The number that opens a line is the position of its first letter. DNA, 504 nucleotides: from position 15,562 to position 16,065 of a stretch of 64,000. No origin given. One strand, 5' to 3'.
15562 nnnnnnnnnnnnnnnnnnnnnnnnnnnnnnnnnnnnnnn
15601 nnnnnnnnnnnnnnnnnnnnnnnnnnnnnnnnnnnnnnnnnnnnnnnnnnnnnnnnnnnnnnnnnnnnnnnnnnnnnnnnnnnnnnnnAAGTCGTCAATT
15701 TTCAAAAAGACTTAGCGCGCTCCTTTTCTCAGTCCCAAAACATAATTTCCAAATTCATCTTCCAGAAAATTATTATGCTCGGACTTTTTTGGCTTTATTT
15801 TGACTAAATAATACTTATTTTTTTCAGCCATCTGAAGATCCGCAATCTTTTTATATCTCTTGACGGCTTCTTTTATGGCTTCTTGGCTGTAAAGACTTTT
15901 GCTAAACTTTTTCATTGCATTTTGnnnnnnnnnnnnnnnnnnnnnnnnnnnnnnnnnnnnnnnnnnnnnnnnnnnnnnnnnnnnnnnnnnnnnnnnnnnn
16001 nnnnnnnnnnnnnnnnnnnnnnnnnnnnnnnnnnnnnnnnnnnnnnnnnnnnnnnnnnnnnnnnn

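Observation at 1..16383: Expanded radical-SAM mega-operon around a His-Gly-Ser repeat precursor (Hxs-like, about ten rSAM genes)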

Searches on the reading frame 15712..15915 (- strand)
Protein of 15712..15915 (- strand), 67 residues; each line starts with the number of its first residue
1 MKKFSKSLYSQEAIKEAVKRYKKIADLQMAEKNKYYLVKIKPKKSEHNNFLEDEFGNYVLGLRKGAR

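Call 5: search_protein_families(library=ncbifam, proteins=[window:15712-15915:-], max_evalue=0.01)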
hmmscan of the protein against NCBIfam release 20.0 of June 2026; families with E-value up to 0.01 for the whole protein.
window:15712-15915:- (67 aa): 2 families
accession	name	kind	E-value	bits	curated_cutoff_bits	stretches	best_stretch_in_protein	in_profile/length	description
NF038315.1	HxsD_rel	equivalog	2e-20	72.7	41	1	3-62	2-60/62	HxsD-like protein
TIGR03976.1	chp_LLNDYxLRE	equivalog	1.5e-05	25.3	50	1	4-59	1-59/90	His-Xaa-Ser system protein HxsD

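Call 8: search_protein_families(library=pfam, proteins=[window:15712-15915:-], max_evalue=0.01)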
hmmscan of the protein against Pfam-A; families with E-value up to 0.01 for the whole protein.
window:15712-15915:- (67 aa): 0 families

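Call 39: search_protein_families(library=padloc, proteins=[window:15712-15915:-], max_evalue=0.001)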
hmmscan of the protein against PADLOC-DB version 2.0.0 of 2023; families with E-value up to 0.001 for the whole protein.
window:15712-15915:- (67 aa): 0 families
